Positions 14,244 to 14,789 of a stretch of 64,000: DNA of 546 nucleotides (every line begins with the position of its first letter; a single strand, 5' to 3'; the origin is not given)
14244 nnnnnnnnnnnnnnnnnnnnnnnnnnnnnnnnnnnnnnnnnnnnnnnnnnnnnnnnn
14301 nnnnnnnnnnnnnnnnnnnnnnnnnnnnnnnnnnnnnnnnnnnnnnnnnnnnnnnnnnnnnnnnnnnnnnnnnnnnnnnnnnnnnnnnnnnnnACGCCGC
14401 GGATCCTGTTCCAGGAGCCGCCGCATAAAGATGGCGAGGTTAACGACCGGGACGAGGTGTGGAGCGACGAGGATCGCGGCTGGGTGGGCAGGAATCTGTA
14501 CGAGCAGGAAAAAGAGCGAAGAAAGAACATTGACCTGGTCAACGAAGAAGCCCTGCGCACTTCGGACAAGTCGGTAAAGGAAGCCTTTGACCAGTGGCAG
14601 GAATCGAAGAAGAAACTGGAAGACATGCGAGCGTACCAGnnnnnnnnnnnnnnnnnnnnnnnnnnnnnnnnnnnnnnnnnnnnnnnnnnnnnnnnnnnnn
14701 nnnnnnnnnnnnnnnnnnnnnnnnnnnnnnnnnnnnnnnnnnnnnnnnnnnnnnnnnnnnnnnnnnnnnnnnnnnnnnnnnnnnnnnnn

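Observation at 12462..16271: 1269-aa protein with signal peptide, ~560-aa outside domain, one TM, and ~640-aa charged coiled-coil inside domain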

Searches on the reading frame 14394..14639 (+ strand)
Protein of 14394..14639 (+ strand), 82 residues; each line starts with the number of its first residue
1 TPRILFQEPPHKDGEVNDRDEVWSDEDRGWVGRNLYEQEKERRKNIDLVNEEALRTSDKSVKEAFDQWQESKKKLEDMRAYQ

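Call 38: find_related_loci(query=A5, collection=genome_contigs, flank=10000)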
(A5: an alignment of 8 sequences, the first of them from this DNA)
Query A5 (82 aa) in genome_contigs; peptide patterns used: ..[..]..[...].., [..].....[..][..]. (x = any residue, [..] = any of these).
150 stretches matched a pattern; 12 encode a relative of the query (tblastn E <= 1e-3); 12 distinct loci.
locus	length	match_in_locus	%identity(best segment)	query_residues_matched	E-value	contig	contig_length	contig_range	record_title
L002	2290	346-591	55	2-81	7e-21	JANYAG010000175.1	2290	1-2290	MAG: Gemmatimonadetes bacterium isolate GL140_5_metabat_188_sub GL140_5_k141_2301803, whole genome shotgun sequence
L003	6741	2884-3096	52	11-80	4e-20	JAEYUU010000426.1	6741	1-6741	MAG: Verrucomicrobia bacterium isolate OH_CBlB_180 k127_1873853, whole genome shotgun sequence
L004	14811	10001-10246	51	2-81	6e-19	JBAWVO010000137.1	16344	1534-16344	MAG: Planctomycetota bacterium isolate ELA013 MAG013_137, whole genome shotgun sequence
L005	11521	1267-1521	48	2-79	9e-19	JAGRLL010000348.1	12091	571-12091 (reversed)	MAG: Nitratireductor sp. isolate HKST-UBA64 2008_97963, whole genome shotgun sequence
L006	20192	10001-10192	57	10-72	2e-18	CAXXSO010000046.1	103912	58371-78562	MAG: uncultured Cohaesibacter sp. isolate 024a460e-e00e-4b9b-a653-832c004b0c67 genome assembly, contig: contig_46, whole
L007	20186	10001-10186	52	13-74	1e-17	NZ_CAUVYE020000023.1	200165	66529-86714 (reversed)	MAG: uncultured Cohaesibacter sp. isolate f306c1c0-5305-492a-912c-c8933785287f contig_23, whole genome shotgun sequence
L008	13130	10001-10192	54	9-72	8e-16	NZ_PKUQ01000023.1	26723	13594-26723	Cohaesibacter celericrescens strain H1304 contig23, whole genome shotgun sequence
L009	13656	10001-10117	69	9-46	4e-14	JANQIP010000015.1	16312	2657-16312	MAG: Xanthobacteraceae bacterium isolate PL24a_bin.59 k99_5879009, whole genome shotgun sequence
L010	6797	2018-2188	51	10-62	6e-14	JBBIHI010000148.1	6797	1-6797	MAG: Thiotrichaceae bacterium isolate FAS170219_bin_110 NODE_2204_length_6797_cov_2.59145, whole genome shotgun sequence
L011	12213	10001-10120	65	12-51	1e-13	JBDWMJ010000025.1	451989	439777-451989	MAG: Roseibium sp. isolate CI.22.F.D2_448_54 CI_22_F_D2_448_54_000000000025, whole genome shotgun sequence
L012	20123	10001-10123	54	10-49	9e-11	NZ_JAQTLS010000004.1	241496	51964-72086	MAG: Thiothrix sp. isolate STA_22 NODE_95_length_241496_cov_28.179170_Sandtown_A, whole genome shotgun sequence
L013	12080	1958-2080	51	12-51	1e-9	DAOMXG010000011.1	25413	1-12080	MAG TPA_asm: Beijerinckiaceae bacterium isolate AMR_MDS_5658 NODE_1227_length_25413_cov_10.021965, whole genome shotgun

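Call 75: search_protein_families(library=padloc, alignment_id=A8, max_evalue=0.00001)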
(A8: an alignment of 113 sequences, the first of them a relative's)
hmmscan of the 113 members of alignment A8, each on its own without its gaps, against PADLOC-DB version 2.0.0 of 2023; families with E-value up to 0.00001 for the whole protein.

A. member 1, L003:1-945:+ (315 aa): 0 families

B. families by the number of members that match (of 113 scanned): 15 families
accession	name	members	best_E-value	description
PDLC04051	PD-T4-6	4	2.9e-11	-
PDLC04135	mad3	2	3.3e-30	mads_3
PDLC04140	mad8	2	1.5e-11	mads_8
PDLC02980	AriA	2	9.5e-08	-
PDLC02903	pVip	1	8.2e-13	Viperins not associated with kinases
PDLC00612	ZorB1|ZorB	1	1.5e-11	MotB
PDLC00651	ZorB3|ZorB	1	5.4e-10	MotB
PDLC04647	PDC-M43B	1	7.1e-08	-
PDLC02914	ATPase-Toprim_I-B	1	7.6e-08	-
PDLC04164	AriA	1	1.1e-07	-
PDLC00608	ZorB1|ZorB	1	2.3e-07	MotB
PDLC00610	ZorB1|ZorB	1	2.8e-07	MotB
PDLC02335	AbiLi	1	2.9e-07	AbiLi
PDLC02904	pVip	1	4.5e-07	Viperins associated with kinases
PDLC03878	NsnB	1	7.8e-06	-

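Call 76: search_protein_families(library=pfam, alignment_id=A8, max_evalue=0.00001)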
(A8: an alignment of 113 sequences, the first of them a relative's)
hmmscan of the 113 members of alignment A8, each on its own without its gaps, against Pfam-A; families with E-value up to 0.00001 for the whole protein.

A. member 1, L003:1-945:+ (315 aa): 1 family
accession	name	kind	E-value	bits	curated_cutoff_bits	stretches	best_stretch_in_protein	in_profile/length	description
PF16156.12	DUF4864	-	1.8e-07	31.8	27.1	1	62-153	16-110/117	Domain of unknown function (DUF4864)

B. families by the number of members that match (of 113 scanned): 88 families (the first 25 are shown)
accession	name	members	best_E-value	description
PF13240.11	Zn_Ribbon_1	13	8e-10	zinc-ribbon domain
PF06271.18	RDD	4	1.6e-26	RDD family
PF13407.12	Peripla_BP_4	2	3.6e-56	Periplasmic binding protein domain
PF00005.33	ABC_tran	2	6.3e-33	ABC transporter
PF01261.30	AP_endonuc_2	2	7.8e-33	Xylose isomerase-like TIM barrel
PF00535.33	Glycos_transf_2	2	4e-30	Glycosyl transferase family 2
PF00532.27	Peripla_BP_1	2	3.6e-26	Periplasmic binding proteins and sugar binding domain of LacI family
PF00528.27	BPD_transp_1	2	1.9e-22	Binding-protein-dependent transport system inner membrane component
PF13641.12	Glyco_tranf_2_3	2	3.2e-14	Glycosyltransferase like family 2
PF10111.15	Glyco_tranf_2_2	2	1e-13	Glycosyltransferase like family 2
PF12773.13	DZR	2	2.2e-06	Double zinc ribbon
PF06187.17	DUF993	1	2.8e-166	Protein of unknown function (DUF993)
PF01970.21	TctA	1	5.2e-137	Tripartite tricarboxylate transporter TctA family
PF01425.27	Amidase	1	1e-82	Amidase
PF00933.27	Glyco_hydro_3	1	1.1e-79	Glycosyl hydrolase family 3 N terminal domain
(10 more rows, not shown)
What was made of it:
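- On Zinc-ribbon (PF13240/PF12773) partner proteins: 13 of 113 flanking proteins in related loci match (call 76).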

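Call 77: search_protein_families(library=padloc, proteins=[L008:8249-8977:+, L007:8050-8766:+, L008:7568-8233:+, L004:13542-14738:+, L009:6327-7643:+, L012:4710-5594:+, L010:426-1430:+, L012:11784-12833:+, L009:4550-5338:-, L011:8098-8823:+], max_evalue=0.001)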
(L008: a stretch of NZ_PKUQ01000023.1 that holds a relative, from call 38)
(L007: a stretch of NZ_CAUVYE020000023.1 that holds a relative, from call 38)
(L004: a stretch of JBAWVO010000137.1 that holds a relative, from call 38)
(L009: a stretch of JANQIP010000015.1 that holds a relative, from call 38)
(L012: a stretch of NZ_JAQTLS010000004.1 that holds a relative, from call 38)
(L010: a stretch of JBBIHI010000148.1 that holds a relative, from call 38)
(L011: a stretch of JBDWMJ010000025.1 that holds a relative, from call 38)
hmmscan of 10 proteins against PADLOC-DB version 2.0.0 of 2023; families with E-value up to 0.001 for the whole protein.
L008:8249-8977:+ (243 aa): 1 family
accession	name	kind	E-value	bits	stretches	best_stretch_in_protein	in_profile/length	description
PDLC04051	PD-T4-6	-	6.1e-06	23.4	1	33-196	311-474/476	-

L007:8050-8766:+ (239 aa): 1 family
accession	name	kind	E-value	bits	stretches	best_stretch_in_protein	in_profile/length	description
PDLC04051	PD-T4-6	-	3.5e-10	37.4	1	53-196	330-474/476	-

L008:7568-8233:+ (222 aa): 0 families

L004:13542-14738:+ (399 aa): 0 families

L009:6327-7643:+ (439 aa): 0 families

L012:4710-5594:+ (295 aa): 0 families

L010:426-1430:+ (335 aa): 0 families

L012:11784-12833:+ (350 aa): 0 families

L009:4550-5338:- (263 aa): 1 family
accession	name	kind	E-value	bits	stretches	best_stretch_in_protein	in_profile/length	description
PDLC04051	PD-T4-6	-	1.7e-10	38.5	1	93-235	331-473/476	-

L011:8098-8823:+ (242 aa): 1 family
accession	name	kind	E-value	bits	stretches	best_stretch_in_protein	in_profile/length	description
PDLC04051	PD-T4-6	-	2.9e-11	41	1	29-199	304-474/476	-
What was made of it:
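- On Known anti-phage defence systems (PADLOC-DB v2): Only the RDD-domain part of PD-T4-6 matches, in neighbouring genes of other loci (call 77).
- Tried and rejected: Flanking genes are mostly transport and metabolism, and the PADLOC hits are generic domains (calls 75-77).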

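Call 86: search_solved_structures(query=A5, max_evalue=10, show_alignments=2)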
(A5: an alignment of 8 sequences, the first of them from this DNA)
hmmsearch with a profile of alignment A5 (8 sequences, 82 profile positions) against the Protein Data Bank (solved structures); distinct sequences matched with E-value up to 10: 3.
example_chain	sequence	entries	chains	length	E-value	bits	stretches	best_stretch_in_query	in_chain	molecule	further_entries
4mlg_A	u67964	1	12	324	0.73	13.1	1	12-41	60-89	Beta-xylosidase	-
8xwx_E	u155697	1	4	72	1.4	12.2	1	49-80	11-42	B-cell receptor-associated protein 31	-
4jzl_A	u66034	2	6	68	2.9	11.2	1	49-80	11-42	B-cell receptor-associated protein 31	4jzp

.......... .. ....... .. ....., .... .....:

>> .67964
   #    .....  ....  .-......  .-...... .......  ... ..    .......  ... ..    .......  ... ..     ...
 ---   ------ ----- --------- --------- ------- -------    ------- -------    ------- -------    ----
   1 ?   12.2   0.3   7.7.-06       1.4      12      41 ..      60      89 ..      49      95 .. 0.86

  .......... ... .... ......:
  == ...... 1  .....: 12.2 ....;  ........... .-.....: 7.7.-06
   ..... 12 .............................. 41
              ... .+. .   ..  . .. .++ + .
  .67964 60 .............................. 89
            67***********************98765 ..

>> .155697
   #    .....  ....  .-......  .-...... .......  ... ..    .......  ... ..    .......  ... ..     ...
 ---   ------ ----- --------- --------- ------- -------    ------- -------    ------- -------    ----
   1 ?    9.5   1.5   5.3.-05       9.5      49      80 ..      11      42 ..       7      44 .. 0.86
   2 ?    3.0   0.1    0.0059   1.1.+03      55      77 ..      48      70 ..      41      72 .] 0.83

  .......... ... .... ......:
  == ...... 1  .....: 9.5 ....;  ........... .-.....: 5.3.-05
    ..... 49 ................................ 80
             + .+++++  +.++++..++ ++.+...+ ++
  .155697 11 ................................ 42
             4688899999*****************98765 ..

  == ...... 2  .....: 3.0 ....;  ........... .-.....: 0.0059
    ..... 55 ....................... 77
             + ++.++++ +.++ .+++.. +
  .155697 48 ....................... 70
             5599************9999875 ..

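Call 95: find_related_loci(query=A5, collection=viral_contigs, flank=8000)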
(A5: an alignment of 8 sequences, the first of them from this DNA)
Query A5 (82 aa) in viral_contigs; peptide patterns used: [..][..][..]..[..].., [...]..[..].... (x = any residue, [..] = any of these).
21 stretches matched a pattern, but none encodes a relative of the query by tblastn (E <= 1e-3).
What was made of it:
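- Closest known: Membrane-embedded anti-phage systems. Different: No relative was found on viral contigs (call 95).
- Tried and rejected: Viral contig scan: no relative (call 95).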

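Call 96: find_related_loci(query=A5, collection=metagenome_contigs, flank=7000)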
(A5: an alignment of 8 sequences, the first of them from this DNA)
Query A5 (82 aa) in metagenome_contigs; peptide patterns used: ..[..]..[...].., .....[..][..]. (x = any residue, [..] = any of these).
295 stretches matched a pattern; 10 encode a relative of the query (tblastn E <= 1e-3); 10 distinct loci.
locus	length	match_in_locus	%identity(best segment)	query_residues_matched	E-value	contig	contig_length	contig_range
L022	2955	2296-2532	78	2-80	3e-41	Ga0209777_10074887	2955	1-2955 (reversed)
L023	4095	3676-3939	69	2-80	5e-38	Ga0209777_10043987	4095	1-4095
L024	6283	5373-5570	70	11-76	3e-28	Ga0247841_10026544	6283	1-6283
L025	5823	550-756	55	12-79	4e-19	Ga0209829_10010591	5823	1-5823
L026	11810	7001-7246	51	2-81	3e-19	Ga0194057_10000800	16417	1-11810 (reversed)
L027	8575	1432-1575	60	9-51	6e-14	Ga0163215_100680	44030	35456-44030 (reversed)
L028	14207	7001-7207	42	10-74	8e-14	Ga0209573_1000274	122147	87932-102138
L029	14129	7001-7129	65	9-46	2e-13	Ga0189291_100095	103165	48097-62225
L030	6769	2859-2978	63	11-49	5e-13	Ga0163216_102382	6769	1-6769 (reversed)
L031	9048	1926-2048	51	12-51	7e-10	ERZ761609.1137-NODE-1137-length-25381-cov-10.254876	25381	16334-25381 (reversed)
